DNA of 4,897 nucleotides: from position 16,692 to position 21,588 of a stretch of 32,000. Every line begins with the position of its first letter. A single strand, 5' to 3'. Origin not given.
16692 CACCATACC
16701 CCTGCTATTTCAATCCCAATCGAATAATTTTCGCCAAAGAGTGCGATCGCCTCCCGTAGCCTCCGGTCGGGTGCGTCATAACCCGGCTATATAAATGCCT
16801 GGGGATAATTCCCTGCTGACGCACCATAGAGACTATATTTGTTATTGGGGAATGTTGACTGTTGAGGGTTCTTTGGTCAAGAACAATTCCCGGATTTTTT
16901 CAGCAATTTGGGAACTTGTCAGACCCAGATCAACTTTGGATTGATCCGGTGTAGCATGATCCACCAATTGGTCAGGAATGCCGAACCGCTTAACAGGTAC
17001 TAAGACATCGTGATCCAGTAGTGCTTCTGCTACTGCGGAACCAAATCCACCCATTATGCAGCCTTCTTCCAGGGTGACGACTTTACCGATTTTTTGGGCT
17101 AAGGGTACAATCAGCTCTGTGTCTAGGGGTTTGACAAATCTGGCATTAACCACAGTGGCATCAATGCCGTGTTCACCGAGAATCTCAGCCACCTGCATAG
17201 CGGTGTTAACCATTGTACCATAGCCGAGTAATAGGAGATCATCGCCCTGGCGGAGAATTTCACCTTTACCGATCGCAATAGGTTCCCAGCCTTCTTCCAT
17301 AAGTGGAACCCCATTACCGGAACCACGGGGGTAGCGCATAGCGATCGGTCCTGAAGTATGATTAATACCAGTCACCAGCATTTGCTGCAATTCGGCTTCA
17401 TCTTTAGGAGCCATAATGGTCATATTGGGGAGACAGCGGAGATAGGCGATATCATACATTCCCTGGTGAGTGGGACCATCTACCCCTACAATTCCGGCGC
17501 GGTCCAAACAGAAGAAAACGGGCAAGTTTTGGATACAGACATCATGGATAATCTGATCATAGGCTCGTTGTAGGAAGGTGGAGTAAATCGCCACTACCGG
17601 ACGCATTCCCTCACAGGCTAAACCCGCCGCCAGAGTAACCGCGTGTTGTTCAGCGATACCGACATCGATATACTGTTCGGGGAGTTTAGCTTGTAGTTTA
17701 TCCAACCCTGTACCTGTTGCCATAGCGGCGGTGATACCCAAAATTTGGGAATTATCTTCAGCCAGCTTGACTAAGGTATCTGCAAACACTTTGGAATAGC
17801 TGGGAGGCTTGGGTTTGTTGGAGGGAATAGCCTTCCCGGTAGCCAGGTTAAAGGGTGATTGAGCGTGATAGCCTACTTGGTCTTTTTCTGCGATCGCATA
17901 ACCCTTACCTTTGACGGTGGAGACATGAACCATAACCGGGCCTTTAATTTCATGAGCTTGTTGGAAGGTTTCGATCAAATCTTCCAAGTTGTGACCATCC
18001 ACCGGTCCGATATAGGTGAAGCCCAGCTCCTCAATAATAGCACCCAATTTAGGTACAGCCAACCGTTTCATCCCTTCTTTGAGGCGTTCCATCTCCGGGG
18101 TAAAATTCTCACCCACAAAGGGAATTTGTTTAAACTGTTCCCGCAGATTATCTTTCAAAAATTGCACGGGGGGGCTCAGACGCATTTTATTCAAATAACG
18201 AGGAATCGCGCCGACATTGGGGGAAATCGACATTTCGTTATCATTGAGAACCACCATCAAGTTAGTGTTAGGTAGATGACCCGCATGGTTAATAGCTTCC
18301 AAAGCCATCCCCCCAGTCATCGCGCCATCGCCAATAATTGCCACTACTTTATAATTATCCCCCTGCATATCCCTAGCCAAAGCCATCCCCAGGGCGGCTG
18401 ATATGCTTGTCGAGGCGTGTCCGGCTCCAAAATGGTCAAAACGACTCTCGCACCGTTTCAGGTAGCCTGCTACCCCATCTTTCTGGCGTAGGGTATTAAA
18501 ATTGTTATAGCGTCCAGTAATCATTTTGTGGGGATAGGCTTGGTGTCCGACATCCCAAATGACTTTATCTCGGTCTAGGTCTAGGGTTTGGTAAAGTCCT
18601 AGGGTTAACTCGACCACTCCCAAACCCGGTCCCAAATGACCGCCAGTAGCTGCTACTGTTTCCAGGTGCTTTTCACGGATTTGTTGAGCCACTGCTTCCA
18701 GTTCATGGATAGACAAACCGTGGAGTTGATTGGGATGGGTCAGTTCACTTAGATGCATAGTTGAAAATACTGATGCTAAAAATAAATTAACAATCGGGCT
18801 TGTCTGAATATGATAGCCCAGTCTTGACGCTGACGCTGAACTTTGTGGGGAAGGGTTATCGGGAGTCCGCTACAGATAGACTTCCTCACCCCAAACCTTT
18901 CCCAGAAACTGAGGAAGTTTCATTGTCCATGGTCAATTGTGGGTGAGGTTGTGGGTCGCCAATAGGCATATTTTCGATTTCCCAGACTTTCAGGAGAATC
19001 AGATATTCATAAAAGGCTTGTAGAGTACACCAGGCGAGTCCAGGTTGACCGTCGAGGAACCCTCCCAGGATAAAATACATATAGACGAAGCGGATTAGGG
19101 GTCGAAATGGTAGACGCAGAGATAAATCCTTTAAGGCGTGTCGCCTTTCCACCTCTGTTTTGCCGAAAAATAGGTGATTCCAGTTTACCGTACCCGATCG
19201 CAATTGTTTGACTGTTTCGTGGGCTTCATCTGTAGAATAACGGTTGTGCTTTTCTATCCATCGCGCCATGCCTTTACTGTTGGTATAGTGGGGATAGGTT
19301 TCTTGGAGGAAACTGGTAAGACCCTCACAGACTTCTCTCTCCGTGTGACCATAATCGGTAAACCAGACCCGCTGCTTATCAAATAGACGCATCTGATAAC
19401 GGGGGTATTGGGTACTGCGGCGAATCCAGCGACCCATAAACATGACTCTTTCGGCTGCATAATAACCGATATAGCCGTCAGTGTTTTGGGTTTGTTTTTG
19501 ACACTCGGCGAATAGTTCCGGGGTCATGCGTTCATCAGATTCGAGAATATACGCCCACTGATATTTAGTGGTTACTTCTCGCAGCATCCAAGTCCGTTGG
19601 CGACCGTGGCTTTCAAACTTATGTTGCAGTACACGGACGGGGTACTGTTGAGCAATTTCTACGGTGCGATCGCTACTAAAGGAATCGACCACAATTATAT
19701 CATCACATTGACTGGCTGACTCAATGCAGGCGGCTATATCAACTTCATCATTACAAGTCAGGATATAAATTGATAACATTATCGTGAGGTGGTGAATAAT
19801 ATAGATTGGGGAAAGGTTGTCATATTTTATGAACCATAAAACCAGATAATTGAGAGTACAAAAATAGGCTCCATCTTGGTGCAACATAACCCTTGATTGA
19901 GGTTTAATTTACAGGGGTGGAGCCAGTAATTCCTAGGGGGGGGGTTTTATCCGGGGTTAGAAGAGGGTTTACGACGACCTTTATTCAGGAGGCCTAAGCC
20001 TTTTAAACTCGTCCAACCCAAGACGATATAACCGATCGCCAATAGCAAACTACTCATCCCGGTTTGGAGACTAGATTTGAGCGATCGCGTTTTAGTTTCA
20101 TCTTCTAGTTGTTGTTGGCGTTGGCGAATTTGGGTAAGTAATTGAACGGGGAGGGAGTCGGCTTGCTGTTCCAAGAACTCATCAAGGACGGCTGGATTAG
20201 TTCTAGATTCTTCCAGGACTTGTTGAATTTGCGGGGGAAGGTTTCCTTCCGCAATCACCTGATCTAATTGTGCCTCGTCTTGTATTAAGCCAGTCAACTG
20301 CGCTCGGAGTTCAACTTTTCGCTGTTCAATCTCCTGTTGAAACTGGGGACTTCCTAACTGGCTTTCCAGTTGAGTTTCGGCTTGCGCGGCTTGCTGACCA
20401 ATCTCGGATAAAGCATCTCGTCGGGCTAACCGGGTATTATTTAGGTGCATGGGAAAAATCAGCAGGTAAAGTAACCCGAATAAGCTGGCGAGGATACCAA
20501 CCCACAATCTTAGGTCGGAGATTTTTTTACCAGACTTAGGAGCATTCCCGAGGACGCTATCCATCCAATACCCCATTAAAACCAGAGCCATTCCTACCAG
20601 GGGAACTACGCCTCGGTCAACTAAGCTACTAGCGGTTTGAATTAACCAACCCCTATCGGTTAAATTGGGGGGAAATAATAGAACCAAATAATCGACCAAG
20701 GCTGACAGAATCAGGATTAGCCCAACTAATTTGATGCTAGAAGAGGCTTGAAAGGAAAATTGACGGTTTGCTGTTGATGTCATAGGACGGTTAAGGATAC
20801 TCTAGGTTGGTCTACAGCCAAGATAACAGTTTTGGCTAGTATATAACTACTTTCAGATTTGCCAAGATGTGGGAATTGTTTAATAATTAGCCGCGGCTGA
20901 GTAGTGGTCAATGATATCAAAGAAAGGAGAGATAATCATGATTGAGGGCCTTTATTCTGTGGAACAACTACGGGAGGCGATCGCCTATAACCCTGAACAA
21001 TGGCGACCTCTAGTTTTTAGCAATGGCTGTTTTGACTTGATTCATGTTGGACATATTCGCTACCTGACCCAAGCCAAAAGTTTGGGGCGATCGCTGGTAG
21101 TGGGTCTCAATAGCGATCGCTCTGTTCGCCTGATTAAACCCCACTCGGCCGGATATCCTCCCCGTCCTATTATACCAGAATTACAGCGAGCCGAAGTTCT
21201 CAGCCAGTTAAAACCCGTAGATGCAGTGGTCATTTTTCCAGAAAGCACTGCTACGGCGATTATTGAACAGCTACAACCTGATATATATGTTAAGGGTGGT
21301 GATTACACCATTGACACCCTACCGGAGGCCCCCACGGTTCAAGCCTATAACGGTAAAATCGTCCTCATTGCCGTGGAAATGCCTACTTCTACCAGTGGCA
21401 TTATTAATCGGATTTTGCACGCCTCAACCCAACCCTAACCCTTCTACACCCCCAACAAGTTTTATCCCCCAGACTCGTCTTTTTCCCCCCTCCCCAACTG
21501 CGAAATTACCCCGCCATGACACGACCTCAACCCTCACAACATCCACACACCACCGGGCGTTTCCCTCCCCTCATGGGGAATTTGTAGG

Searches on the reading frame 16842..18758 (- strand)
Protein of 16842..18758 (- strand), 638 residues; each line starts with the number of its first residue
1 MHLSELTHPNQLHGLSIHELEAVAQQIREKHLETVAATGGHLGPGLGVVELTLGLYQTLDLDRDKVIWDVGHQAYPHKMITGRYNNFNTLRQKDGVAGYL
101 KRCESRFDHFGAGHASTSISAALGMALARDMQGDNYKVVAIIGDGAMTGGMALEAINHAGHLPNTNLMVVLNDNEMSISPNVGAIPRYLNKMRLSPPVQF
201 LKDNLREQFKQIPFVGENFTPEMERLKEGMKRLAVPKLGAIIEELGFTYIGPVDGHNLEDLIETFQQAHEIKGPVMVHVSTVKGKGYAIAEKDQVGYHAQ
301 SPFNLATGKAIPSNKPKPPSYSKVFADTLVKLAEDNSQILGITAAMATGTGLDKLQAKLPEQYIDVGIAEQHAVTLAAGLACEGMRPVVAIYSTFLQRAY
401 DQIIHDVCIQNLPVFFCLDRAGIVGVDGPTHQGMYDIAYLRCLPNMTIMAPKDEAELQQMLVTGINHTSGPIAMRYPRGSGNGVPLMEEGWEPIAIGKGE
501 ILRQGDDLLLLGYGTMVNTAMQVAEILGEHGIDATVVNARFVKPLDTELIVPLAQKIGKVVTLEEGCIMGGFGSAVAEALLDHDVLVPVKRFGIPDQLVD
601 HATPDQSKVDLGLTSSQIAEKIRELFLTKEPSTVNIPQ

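Call 7: search_protein_families(library=pfam, proteins=[window:16842-18758:-])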
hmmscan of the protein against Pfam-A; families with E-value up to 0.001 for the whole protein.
window:16842-18758:- (638 aa): 6 families
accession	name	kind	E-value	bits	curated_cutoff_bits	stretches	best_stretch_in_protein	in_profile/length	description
PF13292.11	DXP_synthase_N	-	2.8e-109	365.1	21.2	1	3-281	1-274/274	1-deoxy-D-xylulose-5-phosphate synthase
PF02779.29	Transket_pyr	-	7.3e-48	162.9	27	1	319-480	3-171/174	Transketolase, pyrimidine binding domain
PF02780.25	Transketolase_C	-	2.3e-36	124.8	25.9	1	497-618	1-124/124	Transketolase, C-terminal domain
PF00456.26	Transketolase_N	-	9e-07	28.6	22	1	113-182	112-191/334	Transketolase, thiamine diphosphate binding domain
PF02775.26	TPP_enzyme_C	-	5.7e-06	26.6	21.9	1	107-174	22-83/151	Thiamine pyrophosphate enzyme, C-terminal TPP binding domain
PF00676.26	E1_dh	-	7.7e-06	25.5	22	1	114-179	102-166/300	Dehydrogenase E1 component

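Call 12: find_encoding_contigs(protein=window:16842-18758:-, flank=4000, max_places=6)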
Protein window:16842-18758:- (638 aa): 4 contigs read that carry it; 4 places shown.
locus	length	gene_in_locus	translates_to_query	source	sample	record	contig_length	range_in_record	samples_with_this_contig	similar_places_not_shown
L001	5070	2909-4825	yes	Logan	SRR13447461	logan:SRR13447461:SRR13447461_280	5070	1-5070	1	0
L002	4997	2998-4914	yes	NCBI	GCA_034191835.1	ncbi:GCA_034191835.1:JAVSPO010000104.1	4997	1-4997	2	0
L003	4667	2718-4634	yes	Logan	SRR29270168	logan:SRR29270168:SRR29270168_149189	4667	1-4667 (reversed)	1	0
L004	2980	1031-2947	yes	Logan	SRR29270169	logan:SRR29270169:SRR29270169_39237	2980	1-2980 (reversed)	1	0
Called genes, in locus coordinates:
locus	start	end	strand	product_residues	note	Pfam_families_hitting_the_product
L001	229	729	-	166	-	PF01467:CTP_transf_like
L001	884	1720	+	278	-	PF28006:HpsJ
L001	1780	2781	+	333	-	PF00535:Glycos_transf_2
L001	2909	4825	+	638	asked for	PF00456:Transketolase_N (faint), PF13292:DXP_synthase_N, PF00676:E1_dh (faint), PF02775:TPP_enzyme_C (faint), PF02779:Transket_pyr, PF02780:Transketolase_C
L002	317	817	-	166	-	PF01467:CTP_transf_like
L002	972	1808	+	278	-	PF28006:HpsJ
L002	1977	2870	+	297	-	PF00535:Glycos_transf_2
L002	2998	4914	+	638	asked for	PF00456:Transketolase_N (faint), PF13292:DXP_synthase_N, PF00676:E1_dh (faint), PF02775:TPP_enzyme_C (faint), PF02779:Transket_pyr, PF02780:Transketolase_C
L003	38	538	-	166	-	PF01467:CTP_transf_like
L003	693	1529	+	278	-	PF28006:HpsJ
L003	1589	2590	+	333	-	PF00535:Glycos_transf_2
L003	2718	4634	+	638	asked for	PF00456:Transketolase_N (faint), PF13292:DXP_synthase_N, PF00676:E1_dh (faint), PF02775:TPP_enzyme_C (faint), PF02779:Transket_pyr, PF02780:Transketolase_C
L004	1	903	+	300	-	?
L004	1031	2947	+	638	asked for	PF00456:Transketolase_N (faint), PF13292:DXP_synthase_N, PF00676:E1_dh (faint), PF02775:TPP_enzyme_C (faint), PF02779:Transket_pyr, PF02780:Transketolase_C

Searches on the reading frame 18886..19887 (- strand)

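Call 7: search_protein_families(library=pfam, proteins=[window:18886-19887:-])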
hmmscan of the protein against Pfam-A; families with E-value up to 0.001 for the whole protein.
window:18886-19887:- (333 aa): 1 family
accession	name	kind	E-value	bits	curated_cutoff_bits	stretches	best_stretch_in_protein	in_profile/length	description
PF00535.33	Glycos_transf_2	-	9.4e-13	48.9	23.3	1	39-161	1-131/168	Glycosyl transferase family 2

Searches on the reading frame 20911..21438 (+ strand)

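Call 57: search_protein_families(library=pfam, proteins=[window:20911-21438:+])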
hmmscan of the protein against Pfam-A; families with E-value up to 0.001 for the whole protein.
window:20911-21438:+ (175 aa): 1 family
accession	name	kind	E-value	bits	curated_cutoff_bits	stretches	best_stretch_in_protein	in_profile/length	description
PF01467.32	CTP_transf_like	-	1.2e-17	64.8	21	1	38-140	3-96/133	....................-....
